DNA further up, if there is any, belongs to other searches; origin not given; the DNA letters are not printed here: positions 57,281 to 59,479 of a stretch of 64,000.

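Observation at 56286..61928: Minus-strand cluster: Ddl-like ATP-grasp ligase + fused B12-domain/mutase-like protein + opine dehydrogenase + unknown 413-aa protein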

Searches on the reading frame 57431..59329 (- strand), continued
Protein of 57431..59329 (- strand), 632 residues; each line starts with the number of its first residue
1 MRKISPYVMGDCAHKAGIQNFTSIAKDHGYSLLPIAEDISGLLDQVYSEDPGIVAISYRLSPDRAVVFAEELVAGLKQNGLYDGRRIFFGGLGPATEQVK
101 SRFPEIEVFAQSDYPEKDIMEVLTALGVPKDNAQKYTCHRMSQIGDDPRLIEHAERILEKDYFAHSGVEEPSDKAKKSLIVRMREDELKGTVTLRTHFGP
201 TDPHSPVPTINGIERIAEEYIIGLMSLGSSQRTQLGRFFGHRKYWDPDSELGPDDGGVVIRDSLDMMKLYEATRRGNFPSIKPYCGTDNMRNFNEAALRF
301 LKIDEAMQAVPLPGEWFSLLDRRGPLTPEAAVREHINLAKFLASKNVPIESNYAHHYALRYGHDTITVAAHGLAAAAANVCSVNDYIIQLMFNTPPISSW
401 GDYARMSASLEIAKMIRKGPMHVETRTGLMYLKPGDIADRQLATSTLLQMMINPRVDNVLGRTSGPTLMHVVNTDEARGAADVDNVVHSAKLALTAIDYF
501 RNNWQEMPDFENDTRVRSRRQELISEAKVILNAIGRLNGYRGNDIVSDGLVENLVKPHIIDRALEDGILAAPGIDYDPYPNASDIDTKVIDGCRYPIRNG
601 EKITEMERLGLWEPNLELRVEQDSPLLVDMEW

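Call 20: find_related_loci(query=A1, collection=genome_contigs, flank=10000)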
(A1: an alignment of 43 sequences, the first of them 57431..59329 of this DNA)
Query A1 (632 aa) in genome_contigs; peptide patterns used: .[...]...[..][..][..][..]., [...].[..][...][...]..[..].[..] (x = any residue, [..] = any of these).
600 stretches matched a pattern (row limit reached: there are more); 599 encode a relative of the query (tblastn E <= 1e-3); the best 80 are kept; 80 distinct loci.
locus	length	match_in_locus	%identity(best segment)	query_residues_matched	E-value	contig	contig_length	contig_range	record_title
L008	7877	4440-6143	36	8-581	2e-91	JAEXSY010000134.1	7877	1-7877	MAG: Bacillota bacterium isolate OH_HBrB_329 k127_820280, whole genome shotgun sequence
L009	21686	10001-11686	34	8-581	3e-79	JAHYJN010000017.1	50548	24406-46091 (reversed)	MAG: Brevefilum sp. isolate KA23 NODE_407_length_50548_cov_11.637691, whole genome shotgun sequence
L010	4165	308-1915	32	2-609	8e-75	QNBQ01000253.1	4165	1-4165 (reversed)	MAG: Candidatus Poribacteria bacterium isolate B28_G17 B28_Guay17_scaffold_12358, whole genome shotgun sequence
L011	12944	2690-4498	33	9-609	1e-72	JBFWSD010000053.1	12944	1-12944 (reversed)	MAG: Gemmataceae bacterium isolate CA_2019_TPBF_221 NODE_20759_length_12944_cov_2.594133_TPBF, whole genome shotgun sequ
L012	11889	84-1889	33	9-610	1e-72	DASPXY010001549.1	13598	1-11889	MAG TPA_asm: Gemmataceae bacterium isolate SMAG_U11579 k141_485631, whole genome shotgun sequence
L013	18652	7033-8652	33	1-609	2e-72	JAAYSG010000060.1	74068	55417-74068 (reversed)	MAG: Bacillota bacterium isolate AS23ysBPME_30 123734_AS23, whole genome shotgun sequence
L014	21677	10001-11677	31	14-579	1e-70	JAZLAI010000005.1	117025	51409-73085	MAG: Bacteroidales bacterium isolate T1900045079_TC20190073.MAGScoT_cleanbin_000008 SGB_4647_k141_621847, whole genome s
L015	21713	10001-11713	32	8-583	9e-71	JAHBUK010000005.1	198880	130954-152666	MAG: Flavobacteriales bacterium isolate ACE_BAC31 BAC31_5, whole genome shotgun sequence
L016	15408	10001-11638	31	1-616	2e-69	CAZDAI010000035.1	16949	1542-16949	MAG TPA_asm: uncultured Candidatus Sumerlaeota bacterium isolate binchicken_co168_328 genome assembly, contig: NODE_5953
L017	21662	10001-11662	31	14-574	5e-68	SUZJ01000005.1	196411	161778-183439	MAG: Rikenellaceae bacterium isolate SIG173 NODE_238_length_196411_cov_3.878635, whole genome shotgun sequence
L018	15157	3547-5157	31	9-610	5e-68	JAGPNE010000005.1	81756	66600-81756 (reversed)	MAG: Candidatus Fermentithermobacillaceae bacterium isolate Gw_SlDig_bin_271 Gw_SlDig_318_length_81756_cov_88.143736, wh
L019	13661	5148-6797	34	1-618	5e-67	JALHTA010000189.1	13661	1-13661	MAG: Actinomycetota bacterium isolate PFL12 seq_1573122, whole genome shotgun sequence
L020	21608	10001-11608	31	9-609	9e-66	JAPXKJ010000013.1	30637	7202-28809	MAG: Bacillota bacterium isolate binned_ad_5.108 NODE_1441_length_30637_cov_78.217929, whole genome shotgun sequence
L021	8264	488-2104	34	1-610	1e-65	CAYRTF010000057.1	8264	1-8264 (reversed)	MAG TPA_asm: uncultured Actinomycetota bacterium isolate binchicken_co80_163 genome assembly, contig: NODE_3310_length_8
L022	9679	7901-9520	32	1-609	6e-73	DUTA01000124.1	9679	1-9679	MAG TPA_asm: Bacillota bacterium isolate AS04akNAM_96 67074_AS04, whole genome shotgun sequence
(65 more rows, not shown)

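Call 31: predict_structure(alignment_id=A1)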
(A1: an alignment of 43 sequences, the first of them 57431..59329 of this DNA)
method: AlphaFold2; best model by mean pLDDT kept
length: 632 residues; sequences in the alignment: 43
mean_pLDDT: 89.8   pTM: 0.91
mean pLDDT of the five models: 89.8, 88.0, 87.0, 86.5, 86.1
residues with pLDDT >= 90: 451; 70-90: 140; 50-70: 19; < 50: 22
segments of 3 or more residues with pLDDT < 50: 457-459, 614-632
pLDDT, mean of each block of 10 residues (from residue 1): 86 78 93 89 95 92 90 96 95 93 96 89 97 96 92 98 95 98 95 92 87 97 94 83 84 80 96 97 87 95 96 81 88 95 98 88 96 96 97 94 97 94 94 91 97 66 82 87 95 98 95 96 97 94 82 93 92 81 81 93 93 48 36 31
secondary structure, 60 per line:
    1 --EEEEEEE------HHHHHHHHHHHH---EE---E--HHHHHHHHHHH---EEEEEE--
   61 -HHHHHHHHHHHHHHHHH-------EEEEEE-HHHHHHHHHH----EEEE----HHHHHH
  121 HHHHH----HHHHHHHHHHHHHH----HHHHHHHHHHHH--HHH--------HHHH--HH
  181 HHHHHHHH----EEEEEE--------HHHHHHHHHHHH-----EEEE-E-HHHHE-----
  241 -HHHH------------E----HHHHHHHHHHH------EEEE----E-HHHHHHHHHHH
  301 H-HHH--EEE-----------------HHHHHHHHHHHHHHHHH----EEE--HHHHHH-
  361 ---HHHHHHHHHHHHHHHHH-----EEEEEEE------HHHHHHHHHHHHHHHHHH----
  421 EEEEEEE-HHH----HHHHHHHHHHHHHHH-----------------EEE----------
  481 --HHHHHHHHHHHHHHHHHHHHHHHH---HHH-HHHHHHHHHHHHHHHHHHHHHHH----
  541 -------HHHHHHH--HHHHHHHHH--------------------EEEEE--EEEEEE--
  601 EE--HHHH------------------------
elements in order: E3-9 H16-27 H39-49 E53-58 H62-78 E86-91 H93-102 E107-110 H115-125 H130-143 H148-159 H173-176 H179-188 E193-198 H207-218 E224-227 H231-234 H242-245 H263-273 E280-283 H290-301 E308-310 H328-344 E349-351 H354-359 H364-380 E386-392 H399-416 E421-427 H436-450 E468-470 H483-506 H514-536 H548-554 H557-565 E586-590 E593-598 H605-608
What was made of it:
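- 57431..58996 (-): Helical linker (about residues 112-190) plus a (beta/alpha)8 barrel and C-terminal region of the 632-aa protein; glutamate-mutase-E-like catalytic domain. AlphaFold2 model: pLDDT 89.8, pTM 0.91 (call 31).
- The model is confident (pLDDT 89.8; call 31).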

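Call 36: search_solved_structures(query=A1, max_evalue=10, show_alignments=3)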
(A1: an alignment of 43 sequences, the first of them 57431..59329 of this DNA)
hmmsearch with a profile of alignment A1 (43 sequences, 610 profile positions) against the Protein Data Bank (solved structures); distinct sequences matched with E-value up to 10: 19.
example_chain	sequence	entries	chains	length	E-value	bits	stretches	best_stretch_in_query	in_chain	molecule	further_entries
4jgi_A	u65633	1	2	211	7.1e-07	31.5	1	4-108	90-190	Putative uncharacterized protein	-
1y80_A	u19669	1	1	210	3.4e-05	26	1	5-108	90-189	Predicted cobalamin binding protein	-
7xcn_M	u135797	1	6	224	0.001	21.1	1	8-111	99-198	Trimethylamine methyltransferase corrinoid protein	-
8ssd_A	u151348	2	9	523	0.0014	20.7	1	5-106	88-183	Methionine synthase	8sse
9cbq_A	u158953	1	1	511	0.0016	20.5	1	5-105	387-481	Methionine synthase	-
9cbp_A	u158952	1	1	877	0.0028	19.7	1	5-101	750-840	Methionine synthase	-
8ssc_A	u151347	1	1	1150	0.004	19.2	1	5-105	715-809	Methionine synthase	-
2yxb_A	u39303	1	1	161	0.0073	18.3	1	5-100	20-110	Coenzyme B12-dependent mutase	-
9cbo_A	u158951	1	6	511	0.012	17.6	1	5-105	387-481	Methionine synthase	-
8g3h_A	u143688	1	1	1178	0.035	16.1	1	5-107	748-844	Methionine synthase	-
1bmt_A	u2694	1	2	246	0.036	16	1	4-153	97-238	METHIONINE SYNTHASE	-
9cbr_A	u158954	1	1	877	0.036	16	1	5-99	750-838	Methionine synthase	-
4r3u_C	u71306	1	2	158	0.042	15.8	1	6-97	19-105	2-hydroxyisobutyryl-CoA mutase small subunit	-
3kow_A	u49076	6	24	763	0.075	14.9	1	5-110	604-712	D-ornithine aminomutase E component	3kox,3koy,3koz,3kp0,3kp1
3bul_A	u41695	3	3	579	0.17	13.8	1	4-153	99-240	Methionine synthase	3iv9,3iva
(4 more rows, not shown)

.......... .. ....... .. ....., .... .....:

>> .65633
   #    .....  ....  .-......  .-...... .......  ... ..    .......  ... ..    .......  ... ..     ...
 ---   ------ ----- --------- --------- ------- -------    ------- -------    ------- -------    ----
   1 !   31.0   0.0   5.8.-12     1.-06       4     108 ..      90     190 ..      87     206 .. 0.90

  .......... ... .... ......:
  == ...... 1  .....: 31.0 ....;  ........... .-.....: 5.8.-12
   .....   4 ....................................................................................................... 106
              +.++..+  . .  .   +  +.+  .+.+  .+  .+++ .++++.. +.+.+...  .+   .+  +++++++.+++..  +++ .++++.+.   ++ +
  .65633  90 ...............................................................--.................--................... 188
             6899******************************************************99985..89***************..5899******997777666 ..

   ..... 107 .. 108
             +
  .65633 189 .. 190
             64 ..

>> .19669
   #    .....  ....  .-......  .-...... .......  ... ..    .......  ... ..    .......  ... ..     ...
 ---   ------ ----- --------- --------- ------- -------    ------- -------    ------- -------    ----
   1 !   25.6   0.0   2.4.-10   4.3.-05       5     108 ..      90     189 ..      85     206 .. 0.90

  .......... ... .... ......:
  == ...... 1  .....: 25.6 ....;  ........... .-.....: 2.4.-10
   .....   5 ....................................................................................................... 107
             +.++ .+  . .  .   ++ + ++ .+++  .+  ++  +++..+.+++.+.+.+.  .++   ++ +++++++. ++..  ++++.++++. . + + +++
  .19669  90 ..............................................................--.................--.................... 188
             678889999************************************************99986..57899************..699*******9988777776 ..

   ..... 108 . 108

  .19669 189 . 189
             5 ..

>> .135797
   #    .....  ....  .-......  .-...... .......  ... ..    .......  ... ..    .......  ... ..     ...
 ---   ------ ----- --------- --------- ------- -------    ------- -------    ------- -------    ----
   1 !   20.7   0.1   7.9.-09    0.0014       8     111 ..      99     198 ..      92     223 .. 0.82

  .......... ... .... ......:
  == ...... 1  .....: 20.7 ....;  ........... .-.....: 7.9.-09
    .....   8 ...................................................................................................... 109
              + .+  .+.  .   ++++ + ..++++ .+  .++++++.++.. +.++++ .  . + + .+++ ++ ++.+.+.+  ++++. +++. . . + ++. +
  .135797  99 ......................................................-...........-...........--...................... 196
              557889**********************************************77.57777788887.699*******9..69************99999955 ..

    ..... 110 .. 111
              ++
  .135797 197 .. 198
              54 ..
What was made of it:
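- On Cobalamin-binding domain (PF02310): The family profile hits PDB corrinoid domains (7e-07; call 36).
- By sequence, the family profile's N-terminal domain matches methyltransferase corrinoid proteins and MetH best (call 36).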

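Call 37: search_protein_families(library=pfam, alignment_id=A1, max_evalue=0.01)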
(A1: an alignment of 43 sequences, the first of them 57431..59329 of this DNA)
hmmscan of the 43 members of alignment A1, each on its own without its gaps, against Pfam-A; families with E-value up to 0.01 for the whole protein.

A. member 1, window:57431-59329:- (632 aa): 0 families

B. families by the number of members that match (of 43 scanned): 3 families
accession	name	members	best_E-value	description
PF02310.24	B12-binding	33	3.4e-11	B12 binding domain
PF06368.17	Met_asp_mut_E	3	0.00062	Methylaspartate mutase E chain (MutE)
PF23015.2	zf-WIZ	1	0.0071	Zinc finger found in WIZ protein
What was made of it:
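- On Cobalamin-binding domain (PF02310): Of 43 relatives, 33 match (best 3.4e-11; call 37).
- On Glutamate mutase E subunit (PF06368; EC 5.4.99.1): Only 3 of 43 relatives give a weak match (best 6e-4; call 37).
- Three of 43 relatives give weak PF06368 hits (call 37).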

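Call 52: search_protein_families(library=pfam, alignment_id=A3, max_evalue=0.00001)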
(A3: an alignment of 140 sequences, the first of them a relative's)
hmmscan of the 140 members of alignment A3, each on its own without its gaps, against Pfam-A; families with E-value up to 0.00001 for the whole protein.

A. member 1, L002:7394-8770:+ (458 aa): 1 family
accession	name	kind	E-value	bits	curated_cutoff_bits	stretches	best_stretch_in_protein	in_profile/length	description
PF07287.17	AtuA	-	3.3e-23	82.6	22.8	1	30-392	25-390/437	Acyclic terpene utilisation family protein AtuA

B. families by the number of members that match (of 140 scanned): 142 families (the first 25 are shown)
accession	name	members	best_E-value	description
PF13537.11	GATase_7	13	7.8e-47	Glutamine amidotransferase domain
PF00733.27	Asn_synthase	12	4.7e-82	Asparagine synthase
PF07478.18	Dala_Dala_lig_C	12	8.6e-40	D-ala D-ala ligase C-terminus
PF02655.19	ATP-grasp_3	7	3.6e-10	ATP-grasp domain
PF13393.11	tRNA-synt_His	6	2.8e-68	Histidyl-tRNA synthetase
PF00475.24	IGPD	6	3.9e-57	Imidazoleglycerol-phosphate dehydratase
PF01634.23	HisG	6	3.1e-56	ATP phosphoribosyltransferase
PF13535.11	ATP-grasp_4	6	3.8e-23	ATP-grasp domain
PF00977.27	His_biosynth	5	7.8e-76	Histidine biosynthesis protein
PF13522.11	GATase_6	5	1.2e-42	Glutamine amidotransferase domain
PF02786.22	CPSase_L_D2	5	2.6e-13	Carbamoyl-phosphate synthase L chain, ATP binding domain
PF01071.24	GARS_A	5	2.7e-13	Phosphoribosylglycinamide synthetase, ATP-grasp (A) domain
PF01041.23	DegT_DnrJ_EryC1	4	7.3e-97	DegT/DnrJ/EryC1/StrS aminotransferase family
PF14397.11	ATPgrasp_ST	4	5.2e-44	Sugar-transfer associated ATP-grasp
PF00117.34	GATase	4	1.1e-27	Glutamine amidotransferase class-I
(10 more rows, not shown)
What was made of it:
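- Among 140 same-strand operon neighbours, 12-13 match Asn_synthase, 12 match Dala_Dala_lig_C and 4 match ATPgrasp_ST (call 52).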

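Call 62: search_protein_families(library=pfam, proteins=[L002:7394-8770:+, L002:8767-9078:+], max_evalue=0.001)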
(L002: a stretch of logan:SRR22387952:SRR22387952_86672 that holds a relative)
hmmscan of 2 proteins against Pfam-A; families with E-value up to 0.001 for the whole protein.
L002:7394-8770:+ (458 aa): 1 family
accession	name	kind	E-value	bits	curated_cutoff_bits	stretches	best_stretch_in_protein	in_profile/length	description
PF07287.17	AtuA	-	3.3e-23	82.6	22.8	1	30-392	25-390/437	Acyclic terpene utilisation family protein AtuA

L002:8767-9078:+ (103 aa): 1 family
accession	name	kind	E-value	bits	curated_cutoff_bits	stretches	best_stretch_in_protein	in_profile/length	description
PF14330.11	DUF4387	-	6.8e-38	129.7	27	1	4-101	1-98/98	Domain of unknown function (DUF4387)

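Call 64: list_cluster_members(proteins=[window:57431-59329:-, window:59331-60626:-, window:56286-57317:-, window:60687-61928:-, window:2976-4616:+, P0002, P0108])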
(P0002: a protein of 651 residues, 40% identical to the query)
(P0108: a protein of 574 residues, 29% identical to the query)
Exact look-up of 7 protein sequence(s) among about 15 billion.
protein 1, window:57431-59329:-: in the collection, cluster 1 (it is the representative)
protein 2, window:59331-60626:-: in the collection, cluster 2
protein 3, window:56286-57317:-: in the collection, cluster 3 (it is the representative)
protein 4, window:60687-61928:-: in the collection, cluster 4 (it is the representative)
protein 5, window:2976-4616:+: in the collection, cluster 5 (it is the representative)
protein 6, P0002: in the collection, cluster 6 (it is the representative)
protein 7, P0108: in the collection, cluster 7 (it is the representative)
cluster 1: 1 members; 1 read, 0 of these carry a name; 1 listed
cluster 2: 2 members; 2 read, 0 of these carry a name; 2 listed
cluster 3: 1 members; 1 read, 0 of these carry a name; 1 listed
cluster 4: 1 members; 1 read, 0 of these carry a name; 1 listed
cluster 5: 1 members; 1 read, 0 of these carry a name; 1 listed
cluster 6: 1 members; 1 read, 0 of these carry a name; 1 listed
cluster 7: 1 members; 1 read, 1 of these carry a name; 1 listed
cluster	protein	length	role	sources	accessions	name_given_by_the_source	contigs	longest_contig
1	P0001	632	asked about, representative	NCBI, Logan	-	-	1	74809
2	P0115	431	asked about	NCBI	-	-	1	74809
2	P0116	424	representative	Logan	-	-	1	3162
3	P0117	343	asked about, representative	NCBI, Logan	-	-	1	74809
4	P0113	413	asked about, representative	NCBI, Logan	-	-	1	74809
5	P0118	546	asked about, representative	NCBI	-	-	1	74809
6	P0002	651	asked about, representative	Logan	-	-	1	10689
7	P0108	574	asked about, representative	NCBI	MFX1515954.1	MAG: cobalamin B12-binding domain-containing protein [Promethearchaeota archaeon]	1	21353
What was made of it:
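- Tried and rejected: Cluster look-ups returned no organism name for the window proteins (call 64).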
